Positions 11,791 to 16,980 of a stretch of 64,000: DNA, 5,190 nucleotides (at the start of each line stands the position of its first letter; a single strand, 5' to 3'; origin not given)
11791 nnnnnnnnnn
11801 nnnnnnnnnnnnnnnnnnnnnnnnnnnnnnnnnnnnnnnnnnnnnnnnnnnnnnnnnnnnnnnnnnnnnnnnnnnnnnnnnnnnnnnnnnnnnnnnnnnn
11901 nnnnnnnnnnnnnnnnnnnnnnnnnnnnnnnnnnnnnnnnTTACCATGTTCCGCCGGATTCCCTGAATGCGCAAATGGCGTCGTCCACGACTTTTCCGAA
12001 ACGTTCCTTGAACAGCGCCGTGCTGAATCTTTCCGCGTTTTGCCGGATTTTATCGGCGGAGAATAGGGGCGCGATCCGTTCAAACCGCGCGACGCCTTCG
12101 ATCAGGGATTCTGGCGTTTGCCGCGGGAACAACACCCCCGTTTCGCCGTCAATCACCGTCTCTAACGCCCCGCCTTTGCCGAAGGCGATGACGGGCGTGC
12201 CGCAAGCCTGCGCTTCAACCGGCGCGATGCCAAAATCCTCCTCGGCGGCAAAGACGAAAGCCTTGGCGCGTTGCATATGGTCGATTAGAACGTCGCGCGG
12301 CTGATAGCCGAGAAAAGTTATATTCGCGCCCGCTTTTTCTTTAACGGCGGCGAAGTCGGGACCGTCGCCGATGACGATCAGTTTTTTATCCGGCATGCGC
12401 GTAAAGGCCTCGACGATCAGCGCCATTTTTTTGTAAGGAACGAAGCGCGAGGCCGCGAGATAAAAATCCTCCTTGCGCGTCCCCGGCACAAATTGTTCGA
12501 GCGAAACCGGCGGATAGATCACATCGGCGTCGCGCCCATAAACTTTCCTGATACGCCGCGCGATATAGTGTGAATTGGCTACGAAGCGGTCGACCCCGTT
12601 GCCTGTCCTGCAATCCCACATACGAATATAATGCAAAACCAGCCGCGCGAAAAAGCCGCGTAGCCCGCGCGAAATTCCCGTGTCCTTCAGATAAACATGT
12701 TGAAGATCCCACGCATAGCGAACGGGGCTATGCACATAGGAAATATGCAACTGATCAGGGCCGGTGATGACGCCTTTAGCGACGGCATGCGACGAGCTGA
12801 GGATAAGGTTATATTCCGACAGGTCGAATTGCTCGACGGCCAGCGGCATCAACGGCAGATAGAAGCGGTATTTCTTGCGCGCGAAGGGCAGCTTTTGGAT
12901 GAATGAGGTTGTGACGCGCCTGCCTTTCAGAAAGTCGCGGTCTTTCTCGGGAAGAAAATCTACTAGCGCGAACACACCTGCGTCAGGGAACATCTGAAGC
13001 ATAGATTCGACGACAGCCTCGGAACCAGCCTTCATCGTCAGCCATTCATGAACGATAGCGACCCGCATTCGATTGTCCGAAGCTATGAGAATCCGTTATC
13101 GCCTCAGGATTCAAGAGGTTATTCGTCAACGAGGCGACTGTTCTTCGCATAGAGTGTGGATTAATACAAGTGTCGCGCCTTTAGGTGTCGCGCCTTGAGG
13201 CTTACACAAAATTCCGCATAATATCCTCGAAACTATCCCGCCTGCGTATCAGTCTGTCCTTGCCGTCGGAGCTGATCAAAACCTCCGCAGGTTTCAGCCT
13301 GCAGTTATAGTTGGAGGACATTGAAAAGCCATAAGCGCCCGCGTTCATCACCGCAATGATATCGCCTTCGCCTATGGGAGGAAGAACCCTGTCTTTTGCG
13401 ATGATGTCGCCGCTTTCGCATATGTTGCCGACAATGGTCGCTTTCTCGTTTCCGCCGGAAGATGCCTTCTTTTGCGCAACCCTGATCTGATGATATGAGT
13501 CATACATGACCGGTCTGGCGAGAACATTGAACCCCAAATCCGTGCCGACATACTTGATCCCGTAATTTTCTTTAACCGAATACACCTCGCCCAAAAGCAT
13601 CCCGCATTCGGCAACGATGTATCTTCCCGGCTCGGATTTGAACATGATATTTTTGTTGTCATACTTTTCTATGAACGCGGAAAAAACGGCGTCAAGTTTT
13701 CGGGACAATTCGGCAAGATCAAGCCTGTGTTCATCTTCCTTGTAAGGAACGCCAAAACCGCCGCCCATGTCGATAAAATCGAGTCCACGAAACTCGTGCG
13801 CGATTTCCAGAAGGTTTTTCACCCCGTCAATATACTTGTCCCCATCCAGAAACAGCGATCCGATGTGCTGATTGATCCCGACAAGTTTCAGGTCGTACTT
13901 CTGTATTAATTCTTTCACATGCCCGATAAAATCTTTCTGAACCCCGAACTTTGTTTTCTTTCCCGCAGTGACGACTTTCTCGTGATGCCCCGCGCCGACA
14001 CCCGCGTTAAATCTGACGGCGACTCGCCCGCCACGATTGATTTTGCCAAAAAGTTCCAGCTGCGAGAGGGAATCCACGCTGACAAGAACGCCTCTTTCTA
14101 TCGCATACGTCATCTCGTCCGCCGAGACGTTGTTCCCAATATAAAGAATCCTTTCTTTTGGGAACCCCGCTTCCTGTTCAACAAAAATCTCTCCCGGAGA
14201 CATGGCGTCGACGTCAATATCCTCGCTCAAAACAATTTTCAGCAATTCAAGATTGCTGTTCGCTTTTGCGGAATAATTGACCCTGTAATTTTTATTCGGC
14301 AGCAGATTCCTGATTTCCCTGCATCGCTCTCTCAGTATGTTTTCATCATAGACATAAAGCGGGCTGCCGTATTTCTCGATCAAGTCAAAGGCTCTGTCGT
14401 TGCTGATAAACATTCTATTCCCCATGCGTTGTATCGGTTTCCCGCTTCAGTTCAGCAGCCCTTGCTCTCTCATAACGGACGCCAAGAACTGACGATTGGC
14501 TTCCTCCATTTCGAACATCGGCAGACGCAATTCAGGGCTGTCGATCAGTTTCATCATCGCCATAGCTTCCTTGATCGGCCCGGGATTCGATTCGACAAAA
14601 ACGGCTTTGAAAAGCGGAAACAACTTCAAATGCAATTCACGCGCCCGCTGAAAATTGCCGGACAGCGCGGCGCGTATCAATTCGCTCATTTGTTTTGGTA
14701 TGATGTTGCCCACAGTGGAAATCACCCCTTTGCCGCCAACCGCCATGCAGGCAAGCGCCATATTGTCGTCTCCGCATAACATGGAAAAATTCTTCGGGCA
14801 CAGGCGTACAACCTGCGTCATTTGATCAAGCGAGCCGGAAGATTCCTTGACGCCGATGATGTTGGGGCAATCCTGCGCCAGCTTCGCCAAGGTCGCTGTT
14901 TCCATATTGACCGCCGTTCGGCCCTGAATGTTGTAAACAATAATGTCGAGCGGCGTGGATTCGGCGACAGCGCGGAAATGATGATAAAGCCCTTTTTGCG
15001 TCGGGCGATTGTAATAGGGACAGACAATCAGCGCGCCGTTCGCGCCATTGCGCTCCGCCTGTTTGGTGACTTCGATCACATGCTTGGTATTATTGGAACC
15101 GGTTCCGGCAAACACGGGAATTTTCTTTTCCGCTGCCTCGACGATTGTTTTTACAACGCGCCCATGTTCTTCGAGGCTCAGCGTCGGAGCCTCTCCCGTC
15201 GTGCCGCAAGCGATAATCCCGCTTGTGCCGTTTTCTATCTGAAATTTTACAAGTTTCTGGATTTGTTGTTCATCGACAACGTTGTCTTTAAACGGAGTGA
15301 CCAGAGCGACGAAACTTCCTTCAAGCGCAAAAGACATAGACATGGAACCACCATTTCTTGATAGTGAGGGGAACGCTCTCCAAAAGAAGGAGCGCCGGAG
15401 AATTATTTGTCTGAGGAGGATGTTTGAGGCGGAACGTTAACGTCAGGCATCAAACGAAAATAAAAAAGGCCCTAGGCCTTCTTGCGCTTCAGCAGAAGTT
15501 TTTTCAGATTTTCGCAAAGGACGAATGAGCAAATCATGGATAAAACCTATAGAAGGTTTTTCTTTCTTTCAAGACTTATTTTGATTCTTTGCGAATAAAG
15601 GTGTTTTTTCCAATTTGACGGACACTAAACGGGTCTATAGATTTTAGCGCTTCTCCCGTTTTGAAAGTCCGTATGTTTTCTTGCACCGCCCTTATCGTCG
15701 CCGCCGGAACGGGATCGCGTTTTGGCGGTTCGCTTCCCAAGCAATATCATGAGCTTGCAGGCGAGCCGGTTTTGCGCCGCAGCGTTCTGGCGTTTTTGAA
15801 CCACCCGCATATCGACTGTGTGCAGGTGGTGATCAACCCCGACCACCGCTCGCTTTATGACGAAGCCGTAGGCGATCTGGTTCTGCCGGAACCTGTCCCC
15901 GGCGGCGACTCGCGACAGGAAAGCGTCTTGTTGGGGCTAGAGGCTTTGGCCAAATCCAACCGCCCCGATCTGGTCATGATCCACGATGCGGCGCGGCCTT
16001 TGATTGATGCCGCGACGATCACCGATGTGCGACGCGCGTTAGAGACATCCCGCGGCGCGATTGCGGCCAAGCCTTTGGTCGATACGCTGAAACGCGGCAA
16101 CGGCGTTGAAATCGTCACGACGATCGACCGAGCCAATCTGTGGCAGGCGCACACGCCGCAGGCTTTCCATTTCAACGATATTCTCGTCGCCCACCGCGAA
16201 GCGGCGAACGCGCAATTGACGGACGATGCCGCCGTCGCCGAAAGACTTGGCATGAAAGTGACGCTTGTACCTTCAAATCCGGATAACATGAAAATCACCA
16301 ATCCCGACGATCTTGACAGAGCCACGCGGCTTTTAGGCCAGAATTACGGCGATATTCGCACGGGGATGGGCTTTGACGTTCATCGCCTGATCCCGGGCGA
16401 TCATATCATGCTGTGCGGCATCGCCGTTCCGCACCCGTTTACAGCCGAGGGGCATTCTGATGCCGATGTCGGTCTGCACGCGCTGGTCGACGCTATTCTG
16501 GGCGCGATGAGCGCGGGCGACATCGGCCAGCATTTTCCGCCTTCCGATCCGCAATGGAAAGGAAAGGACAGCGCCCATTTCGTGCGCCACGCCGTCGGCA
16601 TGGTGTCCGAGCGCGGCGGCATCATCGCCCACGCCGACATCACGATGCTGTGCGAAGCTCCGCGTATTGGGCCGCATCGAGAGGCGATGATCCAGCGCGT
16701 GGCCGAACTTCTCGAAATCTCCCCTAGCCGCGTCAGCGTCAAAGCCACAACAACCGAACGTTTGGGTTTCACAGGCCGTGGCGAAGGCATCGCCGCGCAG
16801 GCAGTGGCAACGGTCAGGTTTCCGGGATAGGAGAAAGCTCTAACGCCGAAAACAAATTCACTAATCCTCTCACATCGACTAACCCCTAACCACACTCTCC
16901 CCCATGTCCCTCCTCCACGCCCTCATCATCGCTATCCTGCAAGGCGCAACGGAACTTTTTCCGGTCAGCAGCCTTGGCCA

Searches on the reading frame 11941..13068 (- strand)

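Call 108: search_protein_families(library=pfam, proteins=[window:11941-13068:-], max_evalue=0.0001)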
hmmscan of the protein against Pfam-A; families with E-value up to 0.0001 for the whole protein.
window:11941-13068:- (375 aa): 3 families
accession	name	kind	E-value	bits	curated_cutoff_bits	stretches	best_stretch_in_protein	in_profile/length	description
PF00534.26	Glycos_transf_1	-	2.8e-28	99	26.4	1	199-345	14-169/172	Glycosyl transferases group 1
PF13692.12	Glyco_trans_1_4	-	1.1e-22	81.3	27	1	204-328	5-138/142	Glycosyl transferases group 1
PF13439.12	Glyco_transf_4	-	1.7e-09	38.4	28.5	1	15-191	3-169/170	Glycosyltransferase Family 4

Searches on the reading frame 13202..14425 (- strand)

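Call 108: search_protein_families(library=pfam, proteins=[window:13202-14425:-], max_evalue=0.0001)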
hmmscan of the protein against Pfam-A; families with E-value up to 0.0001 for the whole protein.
window:13202-14425:- (407 aa): 2 families
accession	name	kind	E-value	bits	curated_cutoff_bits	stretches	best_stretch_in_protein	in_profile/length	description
PF02784.22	Orn_Arg_deC_N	-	3.7e-43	148.1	23.4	1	31-272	4-247/247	Pyridoxal-dependent decarboxylase, pyridoxal binding domain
PF00278.28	Orn_DAP_Arg_deC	-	2.1e-23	82.8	23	1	24-363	2-95/95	Pyridoxal-dependent decarboxylase, C-terminal sheet domain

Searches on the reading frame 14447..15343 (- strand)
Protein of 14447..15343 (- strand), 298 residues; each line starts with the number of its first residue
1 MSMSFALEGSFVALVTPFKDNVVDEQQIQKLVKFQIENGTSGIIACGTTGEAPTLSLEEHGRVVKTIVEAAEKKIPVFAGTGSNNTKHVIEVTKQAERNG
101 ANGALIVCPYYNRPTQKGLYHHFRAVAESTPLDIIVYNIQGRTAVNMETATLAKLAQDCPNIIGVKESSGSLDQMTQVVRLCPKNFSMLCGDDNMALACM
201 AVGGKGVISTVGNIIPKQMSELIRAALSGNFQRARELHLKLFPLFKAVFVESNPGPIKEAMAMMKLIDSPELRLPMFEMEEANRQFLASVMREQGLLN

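Call 97: search_protein_families(library=pfam, proteins=[window:14447-15343:-], max_evalue=0.01)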
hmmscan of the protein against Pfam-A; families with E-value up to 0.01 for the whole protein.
window:14447-15343:- (298 aa): 1 family
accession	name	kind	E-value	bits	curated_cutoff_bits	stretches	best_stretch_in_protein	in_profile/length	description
PF00701.28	DHDPS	-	1.2e-94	316.7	22.1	1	7-292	2-287/289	Dihydrodipicolinate synthetase family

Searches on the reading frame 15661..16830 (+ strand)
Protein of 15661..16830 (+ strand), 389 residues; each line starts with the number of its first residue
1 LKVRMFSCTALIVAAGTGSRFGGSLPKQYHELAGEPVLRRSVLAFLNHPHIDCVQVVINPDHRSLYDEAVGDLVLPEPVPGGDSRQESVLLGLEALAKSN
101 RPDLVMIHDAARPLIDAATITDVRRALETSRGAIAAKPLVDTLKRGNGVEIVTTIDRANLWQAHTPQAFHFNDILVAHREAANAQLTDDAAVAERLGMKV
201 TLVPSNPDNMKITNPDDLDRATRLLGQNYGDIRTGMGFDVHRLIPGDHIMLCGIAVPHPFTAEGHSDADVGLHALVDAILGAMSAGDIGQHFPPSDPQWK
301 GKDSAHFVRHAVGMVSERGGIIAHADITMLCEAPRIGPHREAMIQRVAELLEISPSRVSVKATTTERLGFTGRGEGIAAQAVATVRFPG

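Call 108: search_protein_families(library=pfam, proteins=[window:15661-16830:+], max_evalue=0.0001)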
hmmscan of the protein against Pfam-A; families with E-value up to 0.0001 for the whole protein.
window:15661-16830:+ (389 aa): 3 families
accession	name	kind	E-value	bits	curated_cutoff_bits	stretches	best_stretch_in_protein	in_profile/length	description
PF02542.21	YgbB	-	3e-61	206.8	26.7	1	232-385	1-154/155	YgbB family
PF01128.25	IspD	-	7.6e-61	206.1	27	1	10-225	3-219/221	2-C-methyl-D-erythritol 4-phosphate cytidylyltransferase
PF12804.13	NTP_transf_3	-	1.4e-11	45.3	27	1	10-136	1-120/160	MobA-like NTP transferase domain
